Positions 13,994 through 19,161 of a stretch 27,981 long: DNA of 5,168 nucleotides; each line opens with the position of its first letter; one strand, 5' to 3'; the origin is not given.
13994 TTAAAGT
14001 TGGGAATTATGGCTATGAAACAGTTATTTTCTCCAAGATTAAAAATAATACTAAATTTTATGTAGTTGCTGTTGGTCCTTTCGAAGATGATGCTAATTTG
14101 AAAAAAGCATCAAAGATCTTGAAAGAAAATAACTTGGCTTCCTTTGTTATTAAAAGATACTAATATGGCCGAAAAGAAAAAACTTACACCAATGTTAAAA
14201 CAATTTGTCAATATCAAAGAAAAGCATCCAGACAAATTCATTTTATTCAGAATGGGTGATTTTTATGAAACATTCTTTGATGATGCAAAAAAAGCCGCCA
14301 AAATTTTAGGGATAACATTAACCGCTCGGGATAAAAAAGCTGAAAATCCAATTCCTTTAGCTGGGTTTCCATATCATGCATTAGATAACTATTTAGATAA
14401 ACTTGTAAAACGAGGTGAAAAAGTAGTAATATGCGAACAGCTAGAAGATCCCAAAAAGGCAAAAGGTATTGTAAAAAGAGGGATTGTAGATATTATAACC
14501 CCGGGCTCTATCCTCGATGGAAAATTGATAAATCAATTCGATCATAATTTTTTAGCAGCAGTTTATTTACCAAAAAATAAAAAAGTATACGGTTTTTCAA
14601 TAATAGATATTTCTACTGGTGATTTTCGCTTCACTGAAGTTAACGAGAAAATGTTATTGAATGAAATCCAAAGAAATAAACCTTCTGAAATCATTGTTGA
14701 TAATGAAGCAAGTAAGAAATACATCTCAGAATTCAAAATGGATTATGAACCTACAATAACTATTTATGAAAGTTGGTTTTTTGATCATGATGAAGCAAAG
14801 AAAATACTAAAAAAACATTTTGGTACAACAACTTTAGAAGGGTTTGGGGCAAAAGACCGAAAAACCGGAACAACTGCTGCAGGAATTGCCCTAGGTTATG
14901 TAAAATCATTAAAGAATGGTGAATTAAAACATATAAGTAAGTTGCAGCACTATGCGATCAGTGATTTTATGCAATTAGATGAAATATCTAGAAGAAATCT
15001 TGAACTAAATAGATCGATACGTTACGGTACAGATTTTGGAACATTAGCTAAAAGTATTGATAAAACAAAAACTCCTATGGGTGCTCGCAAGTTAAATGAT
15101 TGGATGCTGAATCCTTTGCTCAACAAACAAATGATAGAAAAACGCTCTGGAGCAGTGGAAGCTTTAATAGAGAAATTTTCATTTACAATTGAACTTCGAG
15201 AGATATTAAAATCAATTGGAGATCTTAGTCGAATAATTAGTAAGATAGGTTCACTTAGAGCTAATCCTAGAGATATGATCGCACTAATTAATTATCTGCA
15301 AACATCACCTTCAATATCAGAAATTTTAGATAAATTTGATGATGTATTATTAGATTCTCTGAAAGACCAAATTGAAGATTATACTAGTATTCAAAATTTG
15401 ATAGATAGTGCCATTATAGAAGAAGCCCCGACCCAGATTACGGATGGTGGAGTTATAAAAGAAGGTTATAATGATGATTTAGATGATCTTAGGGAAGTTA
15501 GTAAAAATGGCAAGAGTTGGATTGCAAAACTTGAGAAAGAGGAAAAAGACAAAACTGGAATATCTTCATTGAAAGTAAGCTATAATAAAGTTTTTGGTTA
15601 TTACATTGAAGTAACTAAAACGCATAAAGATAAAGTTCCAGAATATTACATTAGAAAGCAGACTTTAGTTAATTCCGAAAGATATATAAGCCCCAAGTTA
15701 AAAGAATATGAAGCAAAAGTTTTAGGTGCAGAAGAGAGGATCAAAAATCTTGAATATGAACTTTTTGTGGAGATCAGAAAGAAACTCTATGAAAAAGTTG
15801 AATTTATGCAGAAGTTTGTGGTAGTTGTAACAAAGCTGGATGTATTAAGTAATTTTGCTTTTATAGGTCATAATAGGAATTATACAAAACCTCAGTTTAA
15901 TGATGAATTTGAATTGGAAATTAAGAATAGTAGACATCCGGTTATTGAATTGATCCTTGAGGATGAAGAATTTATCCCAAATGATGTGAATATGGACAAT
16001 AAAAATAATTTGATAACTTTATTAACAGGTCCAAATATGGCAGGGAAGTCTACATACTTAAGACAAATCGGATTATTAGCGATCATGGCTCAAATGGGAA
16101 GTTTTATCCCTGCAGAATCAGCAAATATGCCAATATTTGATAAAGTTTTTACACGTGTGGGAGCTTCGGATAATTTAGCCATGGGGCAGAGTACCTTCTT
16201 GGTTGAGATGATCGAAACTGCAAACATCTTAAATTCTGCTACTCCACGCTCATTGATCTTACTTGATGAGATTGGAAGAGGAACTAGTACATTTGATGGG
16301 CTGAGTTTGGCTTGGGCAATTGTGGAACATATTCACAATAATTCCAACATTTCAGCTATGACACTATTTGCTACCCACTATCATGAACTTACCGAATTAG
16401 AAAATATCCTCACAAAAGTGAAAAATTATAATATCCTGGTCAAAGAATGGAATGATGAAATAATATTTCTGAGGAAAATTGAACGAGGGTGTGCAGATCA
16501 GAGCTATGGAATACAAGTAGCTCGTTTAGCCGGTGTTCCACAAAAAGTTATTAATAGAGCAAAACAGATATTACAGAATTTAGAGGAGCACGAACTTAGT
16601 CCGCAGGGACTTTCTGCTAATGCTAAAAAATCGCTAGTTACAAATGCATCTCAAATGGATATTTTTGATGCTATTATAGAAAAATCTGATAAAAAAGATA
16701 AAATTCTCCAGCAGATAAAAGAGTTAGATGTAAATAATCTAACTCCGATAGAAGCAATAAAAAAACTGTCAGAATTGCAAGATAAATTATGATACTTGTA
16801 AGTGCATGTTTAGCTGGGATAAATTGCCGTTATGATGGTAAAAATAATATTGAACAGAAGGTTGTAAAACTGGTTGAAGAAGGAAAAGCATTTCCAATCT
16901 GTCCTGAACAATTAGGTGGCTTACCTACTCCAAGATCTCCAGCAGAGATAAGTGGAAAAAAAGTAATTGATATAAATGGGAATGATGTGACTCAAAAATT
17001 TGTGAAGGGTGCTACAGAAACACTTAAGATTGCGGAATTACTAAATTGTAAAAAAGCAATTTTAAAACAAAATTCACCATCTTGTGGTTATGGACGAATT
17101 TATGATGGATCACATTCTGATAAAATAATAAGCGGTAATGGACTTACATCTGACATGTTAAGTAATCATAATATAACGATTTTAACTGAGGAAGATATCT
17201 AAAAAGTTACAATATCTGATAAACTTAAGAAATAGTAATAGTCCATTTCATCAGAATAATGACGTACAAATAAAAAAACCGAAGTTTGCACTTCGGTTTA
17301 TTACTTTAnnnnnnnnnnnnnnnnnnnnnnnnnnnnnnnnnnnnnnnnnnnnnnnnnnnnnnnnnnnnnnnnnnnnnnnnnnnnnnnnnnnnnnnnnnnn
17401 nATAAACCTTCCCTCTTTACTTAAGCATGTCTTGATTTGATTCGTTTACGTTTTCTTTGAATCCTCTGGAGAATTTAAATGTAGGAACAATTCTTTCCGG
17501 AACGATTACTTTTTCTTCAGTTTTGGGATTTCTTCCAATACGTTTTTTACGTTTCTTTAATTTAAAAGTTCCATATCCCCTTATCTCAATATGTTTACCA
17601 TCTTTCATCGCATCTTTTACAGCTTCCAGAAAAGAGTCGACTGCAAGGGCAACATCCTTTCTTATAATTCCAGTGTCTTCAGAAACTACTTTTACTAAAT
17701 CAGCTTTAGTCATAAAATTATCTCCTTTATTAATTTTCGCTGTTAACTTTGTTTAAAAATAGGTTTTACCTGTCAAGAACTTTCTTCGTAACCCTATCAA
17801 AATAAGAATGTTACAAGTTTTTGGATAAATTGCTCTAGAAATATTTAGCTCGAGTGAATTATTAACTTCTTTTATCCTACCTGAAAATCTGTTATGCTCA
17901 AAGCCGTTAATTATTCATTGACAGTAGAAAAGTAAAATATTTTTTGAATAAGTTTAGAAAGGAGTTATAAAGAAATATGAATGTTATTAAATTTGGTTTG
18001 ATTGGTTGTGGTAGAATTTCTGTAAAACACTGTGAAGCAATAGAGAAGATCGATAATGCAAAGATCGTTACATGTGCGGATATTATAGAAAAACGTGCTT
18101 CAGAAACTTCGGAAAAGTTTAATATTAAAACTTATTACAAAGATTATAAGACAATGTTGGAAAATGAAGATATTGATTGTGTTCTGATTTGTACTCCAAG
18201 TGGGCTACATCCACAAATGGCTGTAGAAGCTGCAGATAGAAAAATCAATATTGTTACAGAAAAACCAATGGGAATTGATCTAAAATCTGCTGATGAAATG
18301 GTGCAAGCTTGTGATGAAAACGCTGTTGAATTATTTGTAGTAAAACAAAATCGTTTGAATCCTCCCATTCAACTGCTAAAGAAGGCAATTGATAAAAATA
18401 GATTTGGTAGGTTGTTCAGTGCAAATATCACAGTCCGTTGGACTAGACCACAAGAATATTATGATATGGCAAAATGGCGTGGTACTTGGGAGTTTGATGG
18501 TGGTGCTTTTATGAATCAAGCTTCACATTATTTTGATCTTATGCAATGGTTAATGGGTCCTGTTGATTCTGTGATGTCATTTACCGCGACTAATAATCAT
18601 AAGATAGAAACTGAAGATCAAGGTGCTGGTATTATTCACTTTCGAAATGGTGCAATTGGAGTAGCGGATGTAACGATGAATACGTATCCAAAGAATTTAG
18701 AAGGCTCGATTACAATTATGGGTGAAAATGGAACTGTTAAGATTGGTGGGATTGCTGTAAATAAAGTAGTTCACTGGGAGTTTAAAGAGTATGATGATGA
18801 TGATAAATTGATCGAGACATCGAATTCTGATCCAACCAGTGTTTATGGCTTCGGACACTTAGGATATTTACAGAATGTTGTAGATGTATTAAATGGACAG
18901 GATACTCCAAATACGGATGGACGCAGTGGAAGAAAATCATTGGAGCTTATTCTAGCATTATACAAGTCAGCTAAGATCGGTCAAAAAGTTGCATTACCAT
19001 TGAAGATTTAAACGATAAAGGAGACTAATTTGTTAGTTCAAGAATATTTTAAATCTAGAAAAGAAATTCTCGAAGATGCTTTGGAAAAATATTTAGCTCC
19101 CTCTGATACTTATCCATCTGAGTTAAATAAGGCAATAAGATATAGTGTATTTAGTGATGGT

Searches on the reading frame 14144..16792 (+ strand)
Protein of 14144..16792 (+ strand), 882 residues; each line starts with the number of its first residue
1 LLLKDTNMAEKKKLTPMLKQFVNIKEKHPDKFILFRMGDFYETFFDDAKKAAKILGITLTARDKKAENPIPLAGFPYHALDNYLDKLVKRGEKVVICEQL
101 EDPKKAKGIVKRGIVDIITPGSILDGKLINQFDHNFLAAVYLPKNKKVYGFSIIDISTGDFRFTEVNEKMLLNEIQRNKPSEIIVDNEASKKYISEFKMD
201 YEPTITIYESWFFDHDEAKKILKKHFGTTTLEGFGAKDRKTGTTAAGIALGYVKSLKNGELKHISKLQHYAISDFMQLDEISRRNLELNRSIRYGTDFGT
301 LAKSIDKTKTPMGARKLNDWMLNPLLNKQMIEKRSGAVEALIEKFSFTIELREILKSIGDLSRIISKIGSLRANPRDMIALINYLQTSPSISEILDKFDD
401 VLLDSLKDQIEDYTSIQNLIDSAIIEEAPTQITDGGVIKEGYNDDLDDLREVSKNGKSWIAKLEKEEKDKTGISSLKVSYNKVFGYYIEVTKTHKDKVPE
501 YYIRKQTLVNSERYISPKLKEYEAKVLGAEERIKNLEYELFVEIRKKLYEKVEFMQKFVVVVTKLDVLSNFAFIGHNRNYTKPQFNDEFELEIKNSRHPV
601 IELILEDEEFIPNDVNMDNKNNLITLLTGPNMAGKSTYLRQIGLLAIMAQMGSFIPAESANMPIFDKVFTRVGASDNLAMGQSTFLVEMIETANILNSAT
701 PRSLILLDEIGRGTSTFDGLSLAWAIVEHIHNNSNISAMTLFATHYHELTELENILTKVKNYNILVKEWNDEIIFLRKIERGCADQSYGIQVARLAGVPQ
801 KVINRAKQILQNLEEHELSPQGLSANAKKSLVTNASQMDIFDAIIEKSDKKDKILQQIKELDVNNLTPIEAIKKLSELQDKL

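Call 15: search_protein_families(library=pfam, proteins=[window:14144-16792:+], max_evalue=0.001)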
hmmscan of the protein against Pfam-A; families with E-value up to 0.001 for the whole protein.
window:14144-16792:+ (882 aa): 5 families
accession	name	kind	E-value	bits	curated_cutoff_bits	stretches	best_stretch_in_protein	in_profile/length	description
PF00488.27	MutS_V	-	4.1e-85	284.9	30.2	1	626-814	2-188/188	MutS domain V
PF05192.23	MutS_III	-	2.9e-44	152.2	34.1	1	282-572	2-194/194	MutS domain III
PF01624.25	MutS_I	-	1.9e-42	144.5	20.6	1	15-126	1-112/113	MutS domain I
PF05190.23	MutS_IV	-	5.2e-33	113.6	22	1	441-532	1-92/92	MutS family domain IV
PF05188.22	MutS_II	-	1.5e-26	93.8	25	1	135-264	1-132/133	MutS domain II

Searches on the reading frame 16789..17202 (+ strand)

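Call 15: search_protein_families(library=pfam, proteins=[window:16789-17202:+], max_evalue=0.001)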
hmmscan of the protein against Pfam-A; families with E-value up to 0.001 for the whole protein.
window:16789-17202:+ (137 aa): 1 family
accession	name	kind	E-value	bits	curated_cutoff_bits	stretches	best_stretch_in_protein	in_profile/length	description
PF04463.17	2-thiour_desulf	-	1.5e-45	155.2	34.7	1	2-136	1-141/141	2-thiouracil desulfurase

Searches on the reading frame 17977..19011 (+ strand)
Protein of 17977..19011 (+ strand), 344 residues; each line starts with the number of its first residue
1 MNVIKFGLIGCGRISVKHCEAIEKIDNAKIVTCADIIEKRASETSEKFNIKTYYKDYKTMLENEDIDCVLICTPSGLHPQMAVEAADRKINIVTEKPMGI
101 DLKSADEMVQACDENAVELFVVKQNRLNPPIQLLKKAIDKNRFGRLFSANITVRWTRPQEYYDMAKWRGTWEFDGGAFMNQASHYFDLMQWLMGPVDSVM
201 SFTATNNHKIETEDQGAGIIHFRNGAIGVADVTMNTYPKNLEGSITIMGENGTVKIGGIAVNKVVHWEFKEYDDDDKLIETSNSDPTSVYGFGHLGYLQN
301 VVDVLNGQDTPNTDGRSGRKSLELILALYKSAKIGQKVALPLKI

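Call 5: search_protein_families(library=pfam, proteins=[window:17977-19011:+], max_evalue=0.01)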
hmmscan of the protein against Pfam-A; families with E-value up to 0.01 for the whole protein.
window:17977-19011:+ (344 aa): 4 families
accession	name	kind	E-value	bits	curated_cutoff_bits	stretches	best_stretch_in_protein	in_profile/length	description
PF02894.22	GFO_IDH_MocA_C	-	8.9e-33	114.3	22.9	1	135-340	1-218/218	Oxidoreductase family, C-terminal alpha/beta domain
PF22725.1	GFO_IDH_MocA_C3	-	1.3e-29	103.2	27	1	132-254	2-123/124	GFO/IDH/MocA C-terminal domain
PF01408.29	GFO_IDH_MocA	-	6.2e-26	91.9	24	1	4-121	1-118/120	Oxidoreductase family, NAD-binding Rossmann fold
PF19051.5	GFO_IDH_MocA_C2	-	0.0032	17.5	23.3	1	165-197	73-105/254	Oxidoreductase family, C-terminal alpha/beta domain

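Call 6: search_protein_families(library=ncbifam, proteins=[window:17977-19011:+], max_evalue=0.01)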
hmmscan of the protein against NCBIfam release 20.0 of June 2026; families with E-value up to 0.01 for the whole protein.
window:17977-19011:+ (344 aa): 11 families
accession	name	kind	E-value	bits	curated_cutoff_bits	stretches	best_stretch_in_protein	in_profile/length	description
TIGR04380.1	myo_inos_iolG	equivalog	1.6e-38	132.4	355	1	4-338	2-329/330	inositol 2-dehydrogenase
NF040723.1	UDP-GlcNAcDh_Arch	equivalog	7.4e-35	120.9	450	1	4-333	1-302/302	UDP-N-acetylglucosamine 3-dehydrogenase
NF052479.1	LevoglcsnDh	equivalog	3.7e-29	101.6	650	2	31-205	39-214/386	levoglucosan dehydrogenase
NF041392.1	XylDh_Gfo6_Halo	equivalog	1.4e-20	73.4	350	1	3-339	16-349/350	D-xylose 1-dehydrogenase Gfo6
NF052679.1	InsChiInosDhIolG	equivalog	2.7e-16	59.5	540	1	4-257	3-251/343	bifunctional inositol 2-dehydrogenase/D-chiro-inositol 1-dehydrogenase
NF058561.1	BT_2158_fam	equivalog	1.1e-10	40.8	750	1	15-103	44-134/487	glycoside 3-dehydrogenase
NF008607.0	PRK11579.1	subfamily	7.5e-10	38.3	330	1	2-200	3-196/346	oxidoreductase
NF058563.1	BT_2159_fam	equivalog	8.3e-09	34.9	650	1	4-194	1-184/350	disaccharide 3-dehydrogenase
NF007574.0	PRK10206.1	equivalog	1.3e-08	34.3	352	1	37-207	37-201/345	oxidoreductase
NF009830.0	PRK13304.1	equivalog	0.00018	21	267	1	4-75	2-71/265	aspartate dehydrogenase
NF004429.0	PRK05771.2-2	equivalog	0.0031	16.3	799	1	50-138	130-217/608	V-type ATP synthase subunit I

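Call 58: search_solved_structures(query=window:17977-19011:+, max_evalue=1e-15)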
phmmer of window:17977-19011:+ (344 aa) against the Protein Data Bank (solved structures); distinct sequences matched with E-value up to 1e-15: 19.
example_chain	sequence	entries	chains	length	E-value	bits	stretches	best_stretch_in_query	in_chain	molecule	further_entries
3q2i_A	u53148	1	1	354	3.1e-113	381.8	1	4-342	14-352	dehydrogenase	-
3q2k_A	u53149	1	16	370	3.7e-112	378.2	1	4-342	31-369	oxidoreductase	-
8tdi_L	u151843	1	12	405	3.2e-31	112.2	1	34-229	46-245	P2B11 Glucuronide-3-dehydrogenase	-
3ezy_A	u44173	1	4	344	2.1e-27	99.6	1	4-265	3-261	Dehydrogenase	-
3cea_A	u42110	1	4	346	9.4e-24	87.6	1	5-338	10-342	Myo-inositol 2-dehydrogenase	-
9m3d_B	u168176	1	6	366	7.6e-23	84.6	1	1-339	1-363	DgpA1 from W974-1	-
7xr9_A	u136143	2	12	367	2.2e-21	79.8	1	1-213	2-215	DgpA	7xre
5uhw_A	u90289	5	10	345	3.1e-20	76.1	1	3-338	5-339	Oxidoreductase protein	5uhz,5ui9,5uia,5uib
4mkx_A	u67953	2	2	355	5.3e-18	68.7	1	3-311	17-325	Inositol dehydrogenase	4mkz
4n54_A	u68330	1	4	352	5.6e-18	68.6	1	3-311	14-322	Inositol dehydrogenase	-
6a3f_A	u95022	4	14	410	1.2e-17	67.6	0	37-205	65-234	Putative dehydrogenase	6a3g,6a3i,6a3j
6z3b_B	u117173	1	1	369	4.6e-17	65.6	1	2-286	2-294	Gfo/Idh/MocA family oxidoreductase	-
6z3b_A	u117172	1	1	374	4.9e-17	65.5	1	2-287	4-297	Gfo/Idh/MocA family oxidoreductase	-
6z3c_AAA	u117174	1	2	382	5.2e-17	65.4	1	2-287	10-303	Gfo/Idh/MocA family oxidoreductase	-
6o15_A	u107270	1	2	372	1.2e-16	64.2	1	4-296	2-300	Uncharacterized oxidoreductase YjhC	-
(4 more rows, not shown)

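Call 76: search_solved_structures(query=window:17977-19011:+, max_evalue=1e-100, show_alignments=1)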
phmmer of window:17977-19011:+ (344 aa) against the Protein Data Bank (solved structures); distinct sequences matched with E-value up to 1e-100: 2.
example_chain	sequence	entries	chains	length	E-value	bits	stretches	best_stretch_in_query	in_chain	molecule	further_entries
3q2i_A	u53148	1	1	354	3.1e-113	381.8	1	4-342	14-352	dehydrogenase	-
3q2k_A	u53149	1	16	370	3.7e-112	378.2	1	4-342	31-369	oxidoreductase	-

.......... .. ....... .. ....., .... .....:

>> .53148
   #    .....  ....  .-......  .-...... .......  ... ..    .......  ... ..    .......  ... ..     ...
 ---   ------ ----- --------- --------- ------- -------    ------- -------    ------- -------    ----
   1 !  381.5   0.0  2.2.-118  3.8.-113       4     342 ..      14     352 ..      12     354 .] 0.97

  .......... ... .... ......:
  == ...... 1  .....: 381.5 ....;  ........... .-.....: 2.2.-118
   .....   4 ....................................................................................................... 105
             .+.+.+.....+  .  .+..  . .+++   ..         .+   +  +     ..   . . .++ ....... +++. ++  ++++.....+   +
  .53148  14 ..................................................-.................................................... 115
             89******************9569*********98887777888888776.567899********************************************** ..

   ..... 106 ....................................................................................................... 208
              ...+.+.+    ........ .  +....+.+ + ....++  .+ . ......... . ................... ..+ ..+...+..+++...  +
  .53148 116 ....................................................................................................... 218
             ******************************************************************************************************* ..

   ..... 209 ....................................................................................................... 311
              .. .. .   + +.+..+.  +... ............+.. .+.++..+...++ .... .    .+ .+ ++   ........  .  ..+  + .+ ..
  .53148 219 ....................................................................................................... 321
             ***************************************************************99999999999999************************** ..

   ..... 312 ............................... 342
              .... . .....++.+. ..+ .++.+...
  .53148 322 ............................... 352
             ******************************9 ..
